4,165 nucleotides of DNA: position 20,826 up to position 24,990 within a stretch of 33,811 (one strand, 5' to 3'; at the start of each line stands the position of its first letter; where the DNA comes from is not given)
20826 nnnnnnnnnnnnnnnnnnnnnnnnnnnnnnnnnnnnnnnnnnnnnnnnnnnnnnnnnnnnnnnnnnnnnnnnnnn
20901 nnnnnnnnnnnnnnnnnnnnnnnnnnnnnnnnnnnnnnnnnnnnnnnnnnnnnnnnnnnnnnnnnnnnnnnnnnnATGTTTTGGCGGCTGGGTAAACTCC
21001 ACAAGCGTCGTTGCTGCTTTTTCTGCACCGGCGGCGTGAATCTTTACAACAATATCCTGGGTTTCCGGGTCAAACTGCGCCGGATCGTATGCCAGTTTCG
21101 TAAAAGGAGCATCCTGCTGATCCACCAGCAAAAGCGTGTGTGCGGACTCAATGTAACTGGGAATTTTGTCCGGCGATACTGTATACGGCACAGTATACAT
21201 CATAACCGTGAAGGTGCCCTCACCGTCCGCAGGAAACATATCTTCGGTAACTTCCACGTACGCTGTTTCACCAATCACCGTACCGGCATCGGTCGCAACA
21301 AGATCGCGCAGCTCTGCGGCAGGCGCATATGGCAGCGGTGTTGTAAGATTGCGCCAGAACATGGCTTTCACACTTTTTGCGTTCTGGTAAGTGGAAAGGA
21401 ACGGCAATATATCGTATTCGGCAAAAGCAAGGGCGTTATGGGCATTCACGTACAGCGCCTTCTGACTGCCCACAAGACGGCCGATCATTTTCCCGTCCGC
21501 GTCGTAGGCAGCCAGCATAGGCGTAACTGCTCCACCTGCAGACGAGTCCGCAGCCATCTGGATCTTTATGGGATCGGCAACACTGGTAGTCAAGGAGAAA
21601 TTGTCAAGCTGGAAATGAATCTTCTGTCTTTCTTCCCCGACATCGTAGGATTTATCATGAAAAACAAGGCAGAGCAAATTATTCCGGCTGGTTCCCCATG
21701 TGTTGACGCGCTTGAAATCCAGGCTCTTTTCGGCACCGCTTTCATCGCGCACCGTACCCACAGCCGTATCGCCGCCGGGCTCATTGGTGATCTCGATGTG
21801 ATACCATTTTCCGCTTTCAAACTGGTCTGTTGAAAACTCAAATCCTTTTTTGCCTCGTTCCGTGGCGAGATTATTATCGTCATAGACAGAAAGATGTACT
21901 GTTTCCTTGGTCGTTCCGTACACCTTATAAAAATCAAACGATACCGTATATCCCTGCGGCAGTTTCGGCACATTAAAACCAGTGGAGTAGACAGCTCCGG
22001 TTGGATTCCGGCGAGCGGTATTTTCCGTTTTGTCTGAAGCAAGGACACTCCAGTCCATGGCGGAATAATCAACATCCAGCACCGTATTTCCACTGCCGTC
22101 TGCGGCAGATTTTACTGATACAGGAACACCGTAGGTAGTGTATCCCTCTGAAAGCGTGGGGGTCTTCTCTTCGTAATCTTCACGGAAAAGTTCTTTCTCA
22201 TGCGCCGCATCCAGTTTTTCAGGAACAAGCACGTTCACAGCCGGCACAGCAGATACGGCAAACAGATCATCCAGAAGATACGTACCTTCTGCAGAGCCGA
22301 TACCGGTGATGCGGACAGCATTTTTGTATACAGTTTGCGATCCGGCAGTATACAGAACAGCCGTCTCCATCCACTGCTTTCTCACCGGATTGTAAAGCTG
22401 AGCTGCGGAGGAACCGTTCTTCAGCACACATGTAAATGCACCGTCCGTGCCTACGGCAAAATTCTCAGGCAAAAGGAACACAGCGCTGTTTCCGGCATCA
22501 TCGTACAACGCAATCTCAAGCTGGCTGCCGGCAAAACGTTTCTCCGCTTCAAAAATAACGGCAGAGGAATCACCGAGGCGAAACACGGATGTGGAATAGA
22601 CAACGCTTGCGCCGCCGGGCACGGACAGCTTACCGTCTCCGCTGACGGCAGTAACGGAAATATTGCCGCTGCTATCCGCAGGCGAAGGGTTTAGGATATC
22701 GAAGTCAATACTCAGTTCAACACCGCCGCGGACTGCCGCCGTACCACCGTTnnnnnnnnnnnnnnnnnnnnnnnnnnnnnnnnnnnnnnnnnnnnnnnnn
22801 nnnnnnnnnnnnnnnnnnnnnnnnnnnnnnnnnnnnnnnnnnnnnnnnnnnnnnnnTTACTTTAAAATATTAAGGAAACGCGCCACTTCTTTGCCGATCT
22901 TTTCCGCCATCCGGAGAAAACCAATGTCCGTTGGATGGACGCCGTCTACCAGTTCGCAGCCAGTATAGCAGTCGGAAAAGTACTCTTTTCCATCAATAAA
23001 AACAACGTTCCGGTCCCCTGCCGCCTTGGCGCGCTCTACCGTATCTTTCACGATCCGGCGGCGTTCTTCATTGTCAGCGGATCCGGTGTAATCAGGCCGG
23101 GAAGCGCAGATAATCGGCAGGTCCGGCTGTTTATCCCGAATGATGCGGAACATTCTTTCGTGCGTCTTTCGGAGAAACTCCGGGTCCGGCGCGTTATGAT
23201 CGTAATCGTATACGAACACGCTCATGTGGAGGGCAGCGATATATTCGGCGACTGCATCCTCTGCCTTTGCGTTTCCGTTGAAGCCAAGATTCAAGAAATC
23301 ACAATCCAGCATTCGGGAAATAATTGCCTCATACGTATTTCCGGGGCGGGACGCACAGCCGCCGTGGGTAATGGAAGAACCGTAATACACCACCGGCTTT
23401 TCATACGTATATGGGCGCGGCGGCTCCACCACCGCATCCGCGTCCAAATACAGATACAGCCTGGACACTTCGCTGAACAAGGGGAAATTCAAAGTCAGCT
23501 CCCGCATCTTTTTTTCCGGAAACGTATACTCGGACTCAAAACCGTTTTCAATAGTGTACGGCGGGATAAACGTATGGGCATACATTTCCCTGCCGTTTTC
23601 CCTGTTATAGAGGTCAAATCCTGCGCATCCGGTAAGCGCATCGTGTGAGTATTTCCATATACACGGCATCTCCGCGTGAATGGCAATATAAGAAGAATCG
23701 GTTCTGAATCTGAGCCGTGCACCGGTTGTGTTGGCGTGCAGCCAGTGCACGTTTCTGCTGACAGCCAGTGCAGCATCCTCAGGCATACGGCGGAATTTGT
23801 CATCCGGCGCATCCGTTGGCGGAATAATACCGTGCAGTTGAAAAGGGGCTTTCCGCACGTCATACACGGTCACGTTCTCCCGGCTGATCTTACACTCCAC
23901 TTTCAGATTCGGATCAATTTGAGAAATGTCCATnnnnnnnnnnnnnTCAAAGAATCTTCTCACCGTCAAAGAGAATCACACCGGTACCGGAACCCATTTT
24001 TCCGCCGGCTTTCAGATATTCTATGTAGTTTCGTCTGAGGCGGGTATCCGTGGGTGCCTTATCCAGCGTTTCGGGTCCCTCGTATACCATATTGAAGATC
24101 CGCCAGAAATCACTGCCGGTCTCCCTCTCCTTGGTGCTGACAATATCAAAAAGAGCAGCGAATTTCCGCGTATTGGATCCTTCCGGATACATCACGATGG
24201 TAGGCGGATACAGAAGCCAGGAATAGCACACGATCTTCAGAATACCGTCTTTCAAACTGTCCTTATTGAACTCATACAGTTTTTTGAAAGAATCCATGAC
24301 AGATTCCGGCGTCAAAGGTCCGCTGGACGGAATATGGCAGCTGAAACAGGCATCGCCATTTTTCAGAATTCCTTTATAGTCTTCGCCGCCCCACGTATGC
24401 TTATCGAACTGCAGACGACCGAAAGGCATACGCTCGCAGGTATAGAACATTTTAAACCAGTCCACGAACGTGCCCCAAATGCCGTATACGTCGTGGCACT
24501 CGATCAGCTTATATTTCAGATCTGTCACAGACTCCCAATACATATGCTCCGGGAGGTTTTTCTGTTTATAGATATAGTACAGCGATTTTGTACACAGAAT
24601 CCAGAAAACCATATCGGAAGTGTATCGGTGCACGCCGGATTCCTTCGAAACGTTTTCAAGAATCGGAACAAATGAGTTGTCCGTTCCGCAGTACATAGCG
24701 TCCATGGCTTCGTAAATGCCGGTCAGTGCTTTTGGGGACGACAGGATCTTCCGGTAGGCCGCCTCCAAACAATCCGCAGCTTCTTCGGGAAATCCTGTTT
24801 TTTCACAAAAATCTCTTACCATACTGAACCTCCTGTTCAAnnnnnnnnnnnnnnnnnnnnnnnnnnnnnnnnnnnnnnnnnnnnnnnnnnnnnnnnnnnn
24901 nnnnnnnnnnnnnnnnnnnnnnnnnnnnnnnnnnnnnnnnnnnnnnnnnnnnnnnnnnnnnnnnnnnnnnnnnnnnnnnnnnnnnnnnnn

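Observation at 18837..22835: Fusion of a secreted purple-acid-phosphatase-like metallophosphoesterase to a YgjV-type membrane domain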

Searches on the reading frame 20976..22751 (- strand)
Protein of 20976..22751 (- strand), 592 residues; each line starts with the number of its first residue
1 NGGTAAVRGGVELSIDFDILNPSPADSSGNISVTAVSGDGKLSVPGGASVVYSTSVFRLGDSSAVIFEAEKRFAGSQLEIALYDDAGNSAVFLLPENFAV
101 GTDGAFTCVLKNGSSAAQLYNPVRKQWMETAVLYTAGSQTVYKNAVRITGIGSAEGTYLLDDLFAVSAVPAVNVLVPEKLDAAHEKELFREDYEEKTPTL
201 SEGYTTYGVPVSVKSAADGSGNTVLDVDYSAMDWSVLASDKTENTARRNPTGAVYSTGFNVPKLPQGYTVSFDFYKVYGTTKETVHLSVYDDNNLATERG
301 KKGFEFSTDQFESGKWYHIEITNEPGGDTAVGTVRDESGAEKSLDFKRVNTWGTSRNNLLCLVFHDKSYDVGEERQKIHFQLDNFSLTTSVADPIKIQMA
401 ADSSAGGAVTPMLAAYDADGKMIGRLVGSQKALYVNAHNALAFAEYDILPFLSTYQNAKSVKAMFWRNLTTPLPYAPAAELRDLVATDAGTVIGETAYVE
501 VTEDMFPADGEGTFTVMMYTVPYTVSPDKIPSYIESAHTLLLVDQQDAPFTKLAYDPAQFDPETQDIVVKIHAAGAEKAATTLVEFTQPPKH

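Call 84: predict_structure(alignment_id=A6)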
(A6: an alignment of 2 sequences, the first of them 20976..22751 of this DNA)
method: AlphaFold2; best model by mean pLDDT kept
length: 592 residues; sequences in the alignment: 2
mean_pLDDT: 34.5   pTM: 0.28
mean pLDDT of the five models: 34.5, 32.7, 30.6, 29.7, 29.5
residues with pLDDT >= 90: 0; 70-90: 3; 50-70: 70; < 50: 519
segments of 3 or more residues with pLDDT < 50: 1-43, 45-66, 83-91, 95-107, 111-118, 120-147, 149-157, 160-267, 277-302, 325-327, 348-592
pLDDT, mean of each block of 10 residues (from residue 1): 20 22 24 30 45 35 46 52 46 47 45 47 45 32 43 48 33 21 28 24 27 29 28 26 22 24 42 49 44 32 51 61 55 67 56 31 35 33 42 22 26 40 37 25 29 38 33 22 21 24 30 29 26 22 23 27 29 24 24 21
secondary structure, 60 per line:
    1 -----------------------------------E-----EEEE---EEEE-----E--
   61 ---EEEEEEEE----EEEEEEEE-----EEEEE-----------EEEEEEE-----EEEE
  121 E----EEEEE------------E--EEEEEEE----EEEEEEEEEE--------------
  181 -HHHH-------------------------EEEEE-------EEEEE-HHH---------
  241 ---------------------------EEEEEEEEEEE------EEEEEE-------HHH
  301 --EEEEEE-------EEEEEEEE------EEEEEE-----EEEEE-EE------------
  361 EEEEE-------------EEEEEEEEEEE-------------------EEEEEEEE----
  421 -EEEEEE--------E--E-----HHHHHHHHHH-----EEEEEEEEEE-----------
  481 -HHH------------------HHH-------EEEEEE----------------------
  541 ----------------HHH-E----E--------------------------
elements in order: E42-45 E49-52 E64-71 E76-83 E89-93 E105-111 E117-121 E126-130 E146-152 E157-166 H182-185 E211-215 E223-227 E268-278 E285-290 E303-308 E316-323 E330-335 E341-345 E361-365 E379-389 E409-416 E422-427 H445-454 E460-469 E513-518

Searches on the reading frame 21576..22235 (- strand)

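Call 66: search_protein_families(library=pfam, proteins=[window:21576-22235:-], max_evalue=1)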
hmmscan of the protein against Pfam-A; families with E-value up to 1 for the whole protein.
window:21576-22235:- (220 aa): 1 family
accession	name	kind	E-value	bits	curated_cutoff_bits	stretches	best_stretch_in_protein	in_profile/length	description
PF12144.13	Med12-PQL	-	0.35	11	25.3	1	24-61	124-159/209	Eukaryotic Mediator 12 catenin-binding domain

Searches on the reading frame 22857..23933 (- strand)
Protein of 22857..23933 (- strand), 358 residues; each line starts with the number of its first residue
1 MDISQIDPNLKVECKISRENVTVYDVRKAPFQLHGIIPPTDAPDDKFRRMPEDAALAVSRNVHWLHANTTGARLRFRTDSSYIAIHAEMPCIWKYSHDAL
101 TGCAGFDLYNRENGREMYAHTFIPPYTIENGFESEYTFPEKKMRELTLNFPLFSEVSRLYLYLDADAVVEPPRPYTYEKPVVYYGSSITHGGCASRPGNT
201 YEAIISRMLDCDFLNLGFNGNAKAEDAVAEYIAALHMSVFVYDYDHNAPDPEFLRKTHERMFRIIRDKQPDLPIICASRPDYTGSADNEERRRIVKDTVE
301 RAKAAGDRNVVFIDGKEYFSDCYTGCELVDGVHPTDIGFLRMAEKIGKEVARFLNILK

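Call 3: search_protein_families(library=pfam, proteins=[window:22857-23933:-], max_evalue=0.01)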
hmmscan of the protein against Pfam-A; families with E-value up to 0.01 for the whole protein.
window:22857-23933:- (358 aa): 4 families
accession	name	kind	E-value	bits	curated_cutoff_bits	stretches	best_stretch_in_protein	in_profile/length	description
PF14606.12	Lipase_GDSL_3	-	7.2e-35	121.3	27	1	178-348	1-175/178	GDSL-like Lipase/Acylhydrolase family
PF14607.12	GxDLY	-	1.9e-20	73.6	27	1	28-167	8-144/146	N-terminus of Esterase_SGNH_hydro-type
PF13472.12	Lipase_GDSL_2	-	2.5e-10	41.6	32.9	1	184-338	2-175/178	GDSL-like Lipase/Acylhydrolase family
PF00657.28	Lipase_GDSL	-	0.00015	22.4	23.6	1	225-346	104-208/208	GDSL-like Lipase/Acylhydrolase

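Call 6: search_protein_families(library=ncbifam, proteins=[window:22857-23933:-], max_evalue=0.001)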
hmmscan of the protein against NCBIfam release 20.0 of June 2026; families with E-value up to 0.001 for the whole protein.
window:22857-23933:- (358 aa): 0 families

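Call 18: search_solved_structures(query=window:22857-23933:-, max_evalue=0.01)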
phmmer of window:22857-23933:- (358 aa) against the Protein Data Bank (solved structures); distinct sequences matched with E-value up to 0.01: 2.
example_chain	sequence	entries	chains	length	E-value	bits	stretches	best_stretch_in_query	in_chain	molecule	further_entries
4lhs_A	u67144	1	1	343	1.4e-32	116.2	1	47-356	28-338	Uncharacterized protein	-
3skv_A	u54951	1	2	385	1.9e-06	30.3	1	162-350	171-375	SsfX3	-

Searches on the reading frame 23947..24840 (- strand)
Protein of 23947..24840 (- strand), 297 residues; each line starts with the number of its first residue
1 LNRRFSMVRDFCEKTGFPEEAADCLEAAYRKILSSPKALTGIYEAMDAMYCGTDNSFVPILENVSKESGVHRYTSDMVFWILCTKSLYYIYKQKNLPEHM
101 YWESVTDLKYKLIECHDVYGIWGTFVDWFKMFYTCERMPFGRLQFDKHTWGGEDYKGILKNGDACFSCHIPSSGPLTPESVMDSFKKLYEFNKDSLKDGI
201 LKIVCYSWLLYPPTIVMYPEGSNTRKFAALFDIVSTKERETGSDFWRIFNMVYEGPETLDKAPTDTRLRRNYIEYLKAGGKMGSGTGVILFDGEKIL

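Call 3: search_protein_families(library=pfam, proteins=[window:23947-24840:-], max_evalue=0.01)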
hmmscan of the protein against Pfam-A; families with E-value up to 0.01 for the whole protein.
window:23947-24840:- (297 aa): 2 families
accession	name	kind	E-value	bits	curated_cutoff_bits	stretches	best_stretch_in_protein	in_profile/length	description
PF18164.7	GNAT_C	-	3.5e-30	105.2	22.8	1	140-289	4-142/142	GNAT-like C-terminal domain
PF18082.7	NAT_N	-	7.3e-15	56.5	27.8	1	9-134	4-128/129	N-acyltransferase N-terminal domain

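Call 6: search_protein_families(library=ncbifam, proteins=[window:23947-24840:-], max_evalue=0.001)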
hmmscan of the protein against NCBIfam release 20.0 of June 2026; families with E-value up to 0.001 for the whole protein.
window:23947-24840:- (297 aa): 0 families

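Call 17: search_solved_structures(query=window:23947-24840:-, max_evalue=0.01)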
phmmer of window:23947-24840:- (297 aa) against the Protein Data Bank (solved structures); distinct sequences matched with E-value up to 0.01: 5.
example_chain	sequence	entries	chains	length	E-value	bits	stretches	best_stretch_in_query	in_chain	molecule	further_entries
4q36_A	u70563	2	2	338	3e-08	36.4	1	78-288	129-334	Putative uncharacterized protein tcp24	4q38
4mfj_A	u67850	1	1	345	3.2e-08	36.3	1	78-288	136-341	Putative uncharacterized protein tcp24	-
4mfz_A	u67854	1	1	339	1.4e-07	34.2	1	72-281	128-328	Dbv8 protein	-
4mfk_A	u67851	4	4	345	5.8e-07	32.2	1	78-288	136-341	Putative uncharacterized protein tcp24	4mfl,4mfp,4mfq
6iix_A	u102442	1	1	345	2.5e-05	26.8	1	78-288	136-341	acyltransferase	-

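Call 36: find_related_loci(query=A3, collection=genome_contigs, flank=10000)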
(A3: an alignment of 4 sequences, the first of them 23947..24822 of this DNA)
Query A3 (291 aa) in genome_contigs; peptide patterns used: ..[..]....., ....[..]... (x = any residue, [..] = any of these).
32 stretches matched a pattern; 4 encode a relative of the query (tblastn E <= 1e-3); 4 distinct loci.
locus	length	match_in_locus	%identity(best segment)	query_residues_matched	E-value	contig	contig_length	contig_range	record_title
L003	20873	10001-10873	93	1-291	0e+0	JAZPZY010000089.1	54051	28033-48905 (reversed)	MAG: Eubacteriales bacterium isolate T1900044644_TS20190110.MAGScoT_cleanbin_000004 SGB_1318_k141_1724962, whole genome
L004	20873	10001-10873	56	1-291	4e-118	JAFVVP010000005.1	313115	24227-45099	MAG: Clostridia bacterium isolate RGIG5435 Sheep_Colon-4__c1057, whole genome shotgun sequence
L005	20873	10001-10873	55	1-291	6e-117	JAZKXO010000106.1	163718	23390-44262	MAG: Eubacteriales bacterium isolate T1900045118_TC20190112.MAGScoT_cleanbin_000001 SGB_4819_k141_3439102, whole genome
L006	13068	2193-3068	50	1-291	2e-98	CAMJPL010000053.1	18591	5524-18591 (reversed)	MAG: uncultured Clostridia bacterium isolate SRR12081301_bin.2_metaWRAP_v1.3_MAG genome assembly, contig: ERZ12289766.39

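Call 45: search_protein_families(library=pfam, proteins=[L004:5633-6259:+, L004:6281-7984:+, L004:8006-9682:+, L004:15283-16194:-, L004:16216-17331:-, L006:500-1255:+, L006:1236-2105:+, L006:3097-3402:+, L006:3844-4431:-, L006:4428-5348:-], max_evalue=0.001)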
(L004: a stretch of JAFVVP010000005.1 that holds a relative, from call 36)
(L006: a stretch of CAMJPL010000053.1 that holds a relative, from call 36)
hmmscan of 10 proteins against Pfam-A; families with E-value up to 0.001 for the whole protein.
L004:5633-6259:+ (208 aa): 2 families
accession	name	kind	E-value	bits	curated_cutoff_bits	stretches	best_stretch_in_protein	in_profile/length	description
PF00753.33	Lactamase_B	-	5.1e-29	102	22.7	1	10-189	3-196/196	Metallo-beta-lactamase superfamily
PF12706.13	Lactamase_B_2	-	9.6e-06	25.8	27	1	28-92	4-73/200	Beta-lactamase superfamily domain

L004:6281-7984:+ (567 aa): 2 families
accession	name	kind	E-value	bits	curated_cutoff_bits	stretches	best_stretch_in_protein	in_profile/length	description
PF00749.27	tRNA-synt_1c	-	7e-65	219.4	23.4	1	42-362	3-295/314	tRNA synthetases class I (E and Q), catalytic domain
PF19269.4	Anticodon_2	-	1.6e-12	48.5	23.6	1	441-562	28-139/141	Anticodon binding domain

L004:8006-9682:+ (558 aa): 3 families
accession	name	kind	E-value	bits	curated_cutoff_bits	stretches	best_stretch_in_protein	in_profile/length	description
PF00749.27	tRNA-synt_1c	-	5.2e-107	357.8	23.4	1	30-338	2-313/314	tRNA synthetases class I (E and Q), catalytic domain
PF03950.23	tRNA-synt_1c_C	-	7.3e-28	97.1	23.9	1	341-442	1-91/91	tRNA synthetases class I (E and Q), anti-codon binding domain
PF20974.2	tRNA-synt_1c_C2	-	3.1e-20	73.1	23.9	1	460-534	1-69/69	tRNA synthetases class I (E and Q), anti-codon binding domain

L004:15283-16194:- (303 aa): 1 family
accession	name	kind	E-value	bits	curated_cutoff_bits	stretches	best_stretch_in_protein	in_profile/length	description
PF00701.28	DHDPS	-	6.1e-55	186.4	22.1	1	7-288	2-281/289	Dihydrodipicolinate synthetase family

L004:16216-17331:- (371 aa): 2 families
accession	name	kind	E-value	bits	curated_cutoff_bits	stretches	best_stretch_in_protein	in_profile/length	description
PF01979.26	Amidohydro_1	-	6.2e-08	32.7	25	1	44-368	1-344/345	Amidohydrolase family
PF22429.2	HutF_N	-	0.00019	21.6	25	0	1-34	1-34/45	Formimidoylglutamate deiminase HutF, N-terminal domain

L006:500-1255:+ (251 aa): 2 families
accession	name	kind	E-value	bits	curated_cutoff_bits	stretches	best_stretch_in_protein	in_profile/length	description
PF03009.23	GDPD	-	1.7e-31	110.6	23.6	1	25-241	1-240/244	Glycerophosphoryl diester phosphodiesterase family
PF13653.12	GDPD_2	-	0.00061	20.6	27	0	216-239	2-25/30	Glycerophosphoryl diester phosphodiesterase family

L006:1236-2105:+ (289 aa): 1 family
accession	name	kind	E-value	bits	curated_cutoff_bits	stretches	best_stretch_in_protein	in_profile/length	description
PF00144.29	Beta-lactamase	-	5.2e-21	75.6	27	1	45-271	51-307/329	Beta-lactamase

L006:3097-3402:+ (101 aa): 0 families

L006:3844-4431:- (195 aa): 1 family
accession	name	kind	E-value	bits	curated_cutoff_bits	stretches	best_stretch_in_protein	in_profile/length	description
PF09335.16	VTT_dom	-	1.4e-14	55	33.9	1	58-168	2-120/123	VTT domain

L006:4428-5348:- (306 aa): 0 families
